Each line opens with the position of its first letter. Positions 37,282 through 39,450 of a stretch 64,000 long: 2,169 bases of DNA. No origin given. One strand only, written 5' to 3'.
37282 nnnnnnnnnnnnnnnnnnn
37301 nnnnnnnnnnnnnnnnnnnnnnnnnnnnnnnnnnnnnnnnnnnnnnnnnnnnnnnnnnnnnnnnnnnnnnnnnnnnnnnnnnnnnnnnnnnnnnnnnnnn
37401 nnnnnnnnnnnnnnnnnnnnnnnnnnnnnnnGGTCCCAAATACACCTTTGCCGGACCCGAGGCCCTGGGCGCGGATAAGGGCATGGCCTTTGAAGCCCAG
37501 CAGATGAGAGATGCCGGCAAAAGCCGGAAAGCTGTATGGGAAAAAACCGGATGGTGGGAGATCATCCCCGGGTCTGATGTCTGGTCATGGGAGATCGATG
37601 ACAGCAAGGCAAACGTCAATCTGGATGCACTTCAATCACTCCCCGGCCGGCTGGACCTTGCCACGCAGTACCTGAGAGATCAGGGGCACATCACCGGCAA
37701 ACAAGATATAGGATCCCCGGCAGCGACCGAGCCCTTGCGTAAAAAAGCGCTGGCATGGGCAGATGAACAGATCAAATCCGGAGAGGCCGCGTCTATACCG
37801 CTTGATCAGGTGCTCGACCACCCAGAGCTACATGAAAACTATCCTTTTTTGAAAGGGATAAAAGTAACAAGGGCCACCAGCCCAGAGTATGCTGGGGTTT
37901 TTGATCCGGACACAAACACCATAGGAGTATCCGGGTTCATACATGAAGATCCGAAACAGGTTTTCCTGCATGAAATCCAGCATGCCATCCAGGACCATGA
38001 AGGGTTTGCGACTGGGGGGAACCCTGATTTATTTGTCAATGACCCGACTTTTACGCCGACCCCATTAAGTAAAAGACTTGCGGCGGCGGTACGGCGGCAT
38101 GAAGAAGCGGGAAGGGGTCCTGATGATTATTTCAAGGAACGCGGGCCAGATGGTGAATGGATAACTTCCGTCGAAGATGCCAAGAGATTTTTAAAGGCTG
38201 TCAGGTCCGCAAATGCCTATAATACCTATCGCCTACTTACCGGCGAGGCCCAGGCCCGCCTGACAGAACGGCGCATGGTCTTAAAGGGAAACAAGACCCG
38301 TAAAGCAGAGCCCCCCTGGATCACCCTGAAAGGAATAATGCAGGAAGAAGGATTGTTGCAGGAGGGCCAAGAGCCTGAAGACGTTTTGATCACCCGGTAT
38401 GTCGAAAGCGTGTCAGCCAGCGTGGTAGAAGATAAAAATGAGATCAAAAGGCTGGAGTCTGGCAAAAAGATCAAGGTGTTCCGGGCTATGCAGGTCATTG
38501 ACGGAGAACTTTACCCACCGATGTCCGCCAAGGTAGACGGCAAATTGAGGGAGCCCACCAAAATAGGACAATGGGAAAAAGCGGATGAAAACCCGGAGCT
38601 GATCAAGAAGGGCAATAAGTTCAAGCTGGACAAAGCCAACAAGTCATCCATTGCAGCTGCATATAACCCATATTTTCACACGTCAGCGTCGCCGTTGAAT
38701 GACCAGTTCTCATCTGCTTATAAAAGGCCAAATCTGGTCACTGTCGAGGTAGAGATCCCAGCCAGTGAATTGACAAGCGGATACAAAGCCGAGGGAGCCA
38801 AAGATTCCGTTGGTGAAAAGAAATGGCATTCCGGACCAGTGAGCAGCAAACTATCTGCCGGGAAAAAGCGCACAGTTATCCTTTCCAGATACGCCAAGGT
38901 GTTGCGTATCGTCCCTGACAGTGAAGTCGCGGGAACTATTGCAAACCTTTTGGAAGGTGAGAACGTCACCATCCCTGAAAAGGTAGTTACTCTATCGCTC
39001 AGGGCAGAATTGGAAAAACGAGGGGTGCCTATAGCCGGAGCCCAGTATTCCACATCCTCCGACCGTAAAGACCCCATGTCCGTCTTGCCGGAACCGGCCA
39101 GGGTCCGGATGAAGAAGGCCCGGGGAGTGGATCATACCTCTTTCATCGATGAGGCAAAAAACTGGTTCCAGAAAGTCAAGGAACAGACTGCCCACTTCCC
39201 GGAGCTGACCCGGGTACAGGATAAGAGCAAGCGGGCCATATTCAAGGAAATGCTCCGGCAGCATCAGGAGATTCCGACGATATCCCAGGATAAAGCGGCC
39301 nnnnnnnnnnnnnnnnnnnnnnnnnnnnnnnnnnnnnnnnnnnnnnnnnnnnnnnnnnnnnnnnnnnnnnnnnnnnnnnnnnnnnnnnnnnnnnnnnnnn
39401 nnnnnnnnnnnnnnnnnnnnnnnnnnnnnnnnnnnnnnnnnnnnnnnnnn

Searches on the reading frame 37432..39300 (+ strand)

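Call 69: search_protein_families(library=phrogs, proteins=[window:37432-39300:+], max_evalue=0.0001)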
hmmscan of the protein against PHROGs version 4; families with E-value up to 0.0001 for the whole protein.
window:37432-39300:+ (623 aa): 2 families
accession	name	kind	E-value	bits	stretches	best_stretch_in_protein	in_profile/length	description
phrog_13543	-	unknown function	1.4e-12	46.9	1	122-196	1239-1312/1879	-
phrog_14770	-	unknown function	9e-06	23.6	1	126-203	1666-1746/3427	-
